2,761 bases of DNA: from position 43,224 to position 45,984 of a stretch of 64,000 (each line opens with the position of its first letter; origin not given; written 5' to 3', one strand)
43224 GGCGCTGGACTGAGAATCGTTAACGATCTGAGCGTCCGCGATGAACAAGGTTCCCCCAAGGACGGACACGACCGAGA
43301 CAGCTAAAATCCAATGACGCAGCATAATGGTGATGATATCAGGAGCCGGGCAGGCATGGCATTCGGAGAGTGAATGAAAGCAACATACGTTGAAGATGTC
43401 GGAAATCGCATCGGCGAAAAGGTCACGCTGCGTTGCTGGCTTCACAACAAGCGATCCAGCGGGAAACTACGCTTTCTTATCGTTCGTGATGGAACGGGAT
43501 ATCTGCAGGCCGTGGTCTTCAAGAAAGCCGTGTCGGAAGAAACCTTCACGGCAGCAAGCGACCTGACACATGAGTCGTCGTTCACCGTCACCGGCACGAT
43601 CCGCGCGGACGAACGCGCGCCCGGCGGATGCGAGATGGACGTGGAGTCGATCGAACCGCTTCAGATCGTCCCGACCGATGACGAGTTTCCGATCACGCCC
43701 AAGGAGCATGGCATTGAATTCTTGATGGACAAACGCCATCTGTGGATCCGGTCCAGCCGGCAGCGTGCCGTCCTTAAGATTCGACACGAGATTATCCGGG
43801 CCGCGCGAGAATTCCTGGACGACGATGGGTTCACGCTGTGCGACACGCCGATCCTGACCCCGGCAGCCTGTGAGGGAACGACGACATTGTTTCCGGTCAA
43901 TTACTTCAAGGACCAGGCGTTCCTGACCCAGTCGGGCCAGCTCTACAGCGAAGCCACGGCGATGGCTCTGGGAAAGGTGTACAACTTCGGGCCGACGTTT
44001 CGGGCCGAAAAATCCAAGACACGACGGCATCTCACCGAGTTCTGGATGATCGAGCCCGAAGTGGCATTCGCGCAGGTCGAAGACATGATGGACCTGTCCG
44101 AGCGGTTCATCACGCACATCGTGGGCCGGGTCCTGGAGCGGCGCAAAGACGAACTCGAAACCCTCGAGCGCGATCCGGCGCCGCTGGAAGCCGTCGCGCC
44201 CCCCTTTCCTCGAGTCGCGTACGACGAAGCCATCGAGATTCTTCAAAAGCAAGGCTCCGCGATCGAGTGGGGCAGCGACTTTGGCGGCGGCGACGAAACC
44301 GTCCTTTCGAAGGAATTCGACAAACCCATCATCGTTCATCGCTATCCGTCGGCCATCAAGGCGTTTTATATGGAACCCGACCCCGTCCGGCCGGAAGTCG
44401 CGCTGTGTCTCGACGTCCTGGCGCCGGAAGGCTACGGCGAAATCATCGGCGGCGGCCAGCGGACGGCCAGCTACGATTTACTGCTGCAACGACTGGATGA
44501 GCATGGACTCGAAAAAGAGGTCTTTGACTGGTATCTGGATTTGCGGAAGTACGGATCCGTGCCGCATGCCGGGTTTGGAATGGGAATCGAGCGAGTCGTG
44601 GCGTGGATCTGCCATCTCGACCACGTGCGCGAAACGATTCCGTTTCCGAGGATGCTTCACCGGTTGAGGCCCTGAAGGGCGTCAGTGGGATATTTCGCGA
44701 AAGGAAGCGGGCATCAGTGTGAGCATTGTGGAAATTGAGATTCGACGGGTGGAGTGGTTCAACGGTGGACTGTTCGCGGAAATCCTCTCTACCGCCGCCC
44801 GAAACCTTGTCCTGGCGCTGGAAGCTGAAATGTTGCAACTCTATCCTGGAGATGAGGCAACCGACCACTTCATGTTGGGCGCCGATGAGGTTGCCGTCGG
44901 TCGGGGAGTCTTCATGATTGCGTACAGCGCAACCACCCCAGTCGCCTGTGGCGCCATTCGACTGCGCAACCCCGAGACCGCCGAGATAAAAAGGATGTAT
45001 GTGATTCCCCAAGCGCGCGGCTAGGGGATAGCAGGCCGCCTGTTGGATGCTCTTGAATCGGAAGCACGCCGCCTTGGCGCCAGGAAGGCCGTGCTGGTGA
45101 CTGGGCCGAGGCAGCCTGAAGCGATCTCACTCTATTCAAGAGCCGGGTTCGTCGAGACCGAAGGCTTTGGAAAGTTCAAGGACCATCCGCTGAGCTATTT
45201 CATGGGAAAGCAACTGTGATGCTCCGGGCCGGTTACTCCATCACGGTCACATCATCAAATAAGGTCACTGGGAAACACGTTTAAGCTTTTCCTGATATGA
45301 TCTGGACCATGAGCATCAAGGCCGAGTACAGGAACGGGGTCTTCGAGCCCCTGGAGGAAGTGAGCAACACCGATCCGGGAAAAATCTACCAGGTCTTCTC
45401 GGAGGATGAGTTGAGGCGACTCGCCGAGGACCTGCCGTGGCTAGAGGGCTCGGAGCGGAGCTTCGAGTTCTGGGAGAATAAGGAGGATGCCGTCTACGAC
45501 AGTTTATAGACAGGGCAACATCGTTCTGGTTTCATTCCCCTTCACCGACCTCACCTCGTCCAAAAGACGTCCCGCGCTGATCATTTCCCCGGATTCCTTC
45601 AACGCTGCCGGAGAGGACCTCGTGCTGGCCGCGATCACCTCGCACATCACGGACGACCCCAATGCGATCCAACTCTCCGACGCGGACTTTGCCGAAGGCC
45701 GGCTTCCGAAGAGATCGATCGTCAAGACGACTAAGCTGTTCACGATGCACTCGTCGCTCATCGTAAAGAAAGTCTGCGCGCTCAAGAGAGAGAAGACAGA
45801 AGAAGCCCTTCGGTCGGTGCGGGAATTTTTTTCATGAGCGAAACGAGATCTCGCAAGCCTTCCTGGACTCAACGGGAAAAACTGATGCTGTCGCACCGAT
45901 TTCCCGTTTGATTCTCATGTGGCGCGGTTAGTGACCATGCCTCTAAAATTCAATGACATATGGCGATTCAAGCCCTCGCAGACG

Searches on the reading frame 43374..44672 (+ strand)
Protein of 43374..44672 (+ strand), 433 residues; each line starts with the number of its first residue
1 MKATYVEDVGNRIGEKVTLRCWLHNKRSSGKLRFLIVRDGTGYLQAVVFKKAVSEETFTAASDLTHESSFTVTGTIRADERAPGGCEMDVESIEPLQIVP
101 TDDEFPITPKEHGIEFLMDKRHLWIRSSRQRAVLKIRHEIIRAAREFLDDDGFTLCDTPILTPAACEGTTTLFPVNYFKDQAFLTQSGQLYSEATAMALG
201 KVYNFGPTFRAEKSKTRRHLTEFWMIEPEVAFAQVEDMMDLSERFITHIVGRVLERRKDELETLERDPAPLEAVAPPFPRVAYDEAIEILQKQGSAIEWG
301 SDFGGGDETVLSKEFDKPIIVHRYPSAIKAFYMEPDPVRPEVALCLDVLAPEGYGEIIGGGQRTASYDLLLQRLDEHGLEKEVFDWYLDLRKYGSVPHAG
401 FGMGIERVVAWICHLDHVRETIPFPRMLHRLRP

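Call 73: find_homologous_proteins(query=window:43374-44672:+, max_evalue=1e-30)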
Query window:43374-44672:+ (433 aa): 8000 proteins with E <= 1e-30 among 8000 candidates; the best 120 are listed.
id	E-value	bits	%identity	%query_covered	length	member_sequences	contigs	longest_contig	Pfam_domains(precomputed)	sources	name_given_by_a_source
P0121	4.7e-287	970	97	100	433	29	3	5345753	PF01336.32,PF00152.26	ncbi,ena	-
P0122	3.4e-267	905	89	100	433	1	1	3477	PF01336.32,PF00152.26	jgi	jgi:asparaginyl-tRNA synthetase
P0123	2.3e-265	899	88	100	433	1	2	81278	PF01336.32,PF00152.26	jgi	jgi:asparaginyl-tRNA synthetase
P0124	1.8e-255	866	83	100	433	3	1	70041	PF01336.32,PF00152.26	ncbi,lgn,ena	-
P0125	4.3e-255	865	85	100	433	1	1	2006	PF01336.32,PF00152.26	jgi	-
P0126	1.5e-249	846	82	100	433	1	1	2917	PF01336.32,PF00152.26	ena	-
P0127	1.8e-248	843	83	99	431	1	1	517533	PF01336.32,PF00152.26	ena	-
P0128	2.8e-247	839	82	100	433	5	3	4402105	PF01336.32,PF00152.26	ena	-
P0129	1.2e-245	834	81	100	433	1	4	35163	PF01336.32,PF00152.26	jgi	jgi:asparaginyl-tRNA synthetase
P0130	1.4e-245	833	81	100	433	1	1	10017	PF01336.32,PF00152.26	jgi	jgi:asparaginyl-tRNA synthetase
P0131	1.7e-245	833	82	99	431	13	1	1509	PF01336.32,PF00152.26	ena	-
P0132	4.6e-245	832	81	100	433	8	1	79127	PF01336.32,PF00152.26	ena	-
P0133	1.3e-243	827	81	100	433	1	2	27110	PF01336.32,PF00152.26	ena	-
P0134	3.0e-243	826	80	100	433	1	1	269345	PF01336.32,PF00152.26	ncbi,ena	-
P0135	4.2e-243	825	80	100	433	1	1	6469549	PF01336.32,PF00152.26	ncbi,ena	-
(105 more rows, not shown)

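Call 74: find_encoding_contigs(protein=P0121, flank=10000, max_places=3)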
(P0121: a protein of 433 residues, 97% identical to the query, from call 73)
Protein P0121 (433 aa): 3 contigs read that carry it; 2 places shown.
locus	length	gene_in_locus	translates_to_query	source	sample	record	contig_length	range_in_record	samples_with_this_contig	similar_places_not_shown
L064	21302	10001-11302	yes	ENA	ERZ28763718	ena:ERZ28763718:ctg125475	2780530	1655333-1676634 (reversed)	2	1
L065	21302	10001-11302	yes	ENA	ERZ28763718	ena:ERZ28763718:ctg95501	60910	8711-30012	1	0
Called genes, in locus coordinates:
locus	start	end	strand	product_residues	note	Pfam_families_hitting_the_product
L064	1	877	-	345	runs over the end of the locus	PF13620:CarboxypepD_reg, PF07715:Plug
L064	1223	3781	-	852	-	PF12704:MacB_PCD, PF02687:FtsX, PF12704:MacB_PCD, PF02687:FtsX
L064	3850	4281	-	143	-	-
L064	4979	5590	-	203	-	-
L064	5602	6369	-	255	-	PF10502:Peptidase_S26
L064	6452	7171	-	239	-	PF14622:Ribonucleas_3_3, PF00636:Ribonuclease_3, PF00035:dsrm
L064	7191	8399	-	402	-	PF00515:TPR_1 (faint), PF07719:TPR_2 (faint), PF13432:TPR_16 (weak)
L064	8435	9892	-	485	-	-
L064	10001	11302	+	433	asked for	PF01336:tRNA_anti-codon, PF00152:tRNA-synt_2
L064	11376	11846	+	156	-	PF00583:Acetyltransf_1, PF13673:Acetyltransf_10, PF13508:Acetyltransf_7, PF08445:FR47 (weak)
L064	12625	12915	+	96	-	PF05015:HigB-like_toxin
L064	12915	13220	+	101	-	PF01381:HTH_3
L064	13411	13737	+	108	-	-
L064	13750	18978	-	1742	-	PF02239:Cytochrom_D1 (faint), PF10282:Lactonase (faint), PF21783:YNCE (faint), PF22494:choice_anch_I (faint), PF23414:Beta-prop_EML_2 (faint)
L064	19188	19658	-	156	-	PF13358:DDE_3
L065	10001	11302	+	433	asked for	PF01336:tRNA_anti-codon, PF00152:tRNA-synt_2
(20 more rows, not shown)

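Call 75: find_encoding_contigs(protein=P0123, flank=10000, max_places=2)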
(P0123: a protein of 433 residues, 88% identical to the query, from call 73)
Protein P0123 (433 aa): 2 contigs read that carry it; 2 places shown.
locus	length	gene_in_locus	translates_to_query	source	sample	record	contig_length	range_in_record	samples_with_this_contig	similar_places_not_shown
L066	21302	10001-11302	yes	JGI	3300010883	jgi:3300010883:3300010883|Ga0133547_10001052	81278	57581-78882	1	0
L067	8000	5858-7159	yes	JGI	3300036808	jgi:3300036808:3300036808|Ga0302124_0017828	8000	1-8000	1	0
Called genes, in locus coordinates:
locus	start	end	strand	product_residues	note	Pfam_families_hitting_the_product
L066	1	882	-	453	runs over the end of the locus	-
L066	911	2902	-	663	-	PF00270:DEAD (faint), PF04851:ResIII, PF13604:AAA_30 (faint), PF17757:UvrB_inter, PF27431:UvrB_3rd, PF00271:Helicase_C, PF12344:UvrB, PF02151:UVR (weak)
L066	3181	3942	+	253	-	PF05148:Methyltransf_8 (weak), PF13489:Methyltransf_23, PF01209:Ubie_methyltran, PF01728:FtsJ, PF08241:Methyltransf_11, PF08242:Methyltransf_12, PF13649:Methyltransf_25, PF13847:Methyltransf_31, +2 more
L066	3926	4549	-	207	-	-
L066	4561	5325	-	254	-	PF10502:Peptidase_S26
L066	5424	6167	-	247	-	PF14622:Ribonucleas_3_3, PF00636:Ribonuclease_3, PF00035:dsrm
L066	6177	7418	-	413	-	PF13428:TPR_14 (faint), PF07719:TPR_2 (faint), PF00515:TPR_1 (faint)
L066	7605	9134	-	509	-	-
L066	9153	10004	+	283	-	PF01261:AP_endonuc_2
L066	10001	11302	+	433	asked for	PF01336:tRNA_anti-codon, PF00152:tRNA-synt_2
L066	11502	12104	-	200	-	PF01121:CoaE, PF13238:AAA_18 (faint)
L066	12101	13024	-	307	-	PF00763:THF_DHG_CYH, PF02882:THF_DHG_CYH_C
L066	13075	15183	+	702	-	PF00515:TPR_1 (faint), PF07719:TPR_2 (faint), PF07721:TPR_4 (faint), PF13174:TPR_6 (faint), PF13428:TPR_14 (faint), PF13181:TPR_8 (faint), PF13432:TPR_16 (weak), PF01464:SLT, +2 more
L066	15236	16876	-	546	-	PF00890:FAD_binding_2 (faint), PF01266:DAO (weak), PF01946:Thi4 (faint), PF13450:NAD_binding_8 (weak), PF21162:ETFQO_UQ-bd, PF05187:Fer4_ETF_QO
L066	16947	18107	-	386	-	PF00109:ketoacyl-synt, PF02801:Ketoacyl-synt_C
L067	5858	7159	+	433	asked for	PF01336:tRNA_anti-codon, PF00152:tRNA-synt_2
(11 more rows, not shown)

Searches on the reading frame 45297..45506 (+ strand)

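Call 40: search_protein_families(library=pfam, proteins=[window:45297-45506:+], max_evalue=0.01)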
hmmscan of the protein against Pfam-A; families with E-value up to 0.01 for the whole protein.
window:45297-45506:+ (70 aa): 1 family
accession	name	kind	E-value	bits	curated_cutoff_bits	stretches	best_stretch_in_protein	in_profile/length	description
PF01954.22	AF2212-like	-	0.0024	18.7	21.6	1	7-23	5-21/59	AF2212-like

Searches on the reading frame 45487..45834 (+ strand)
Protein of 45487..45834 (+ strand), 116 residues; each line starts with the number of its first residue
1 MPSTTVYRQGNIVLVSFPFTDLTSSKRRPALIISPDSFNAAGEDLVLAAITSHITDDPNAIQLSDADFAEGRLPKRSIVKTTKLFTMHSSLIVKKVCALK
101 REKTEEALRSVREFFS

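Call 40: search_protein_families(library=pfam, proteins=[window:45487-45834:+], max_evalue=0.01)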
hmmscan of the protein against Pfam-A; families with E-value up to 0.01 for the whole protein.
window:45487-45834:+ (116 aa): 1 family
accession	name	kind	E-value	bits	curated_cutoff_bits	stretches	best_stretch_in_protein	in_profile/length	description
PF02452.23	PemK_toxin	-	7.4e-17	62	23.1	1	8-115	1-109/109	PemK-like, MazF-like toxin of type II toxin-antitoxin system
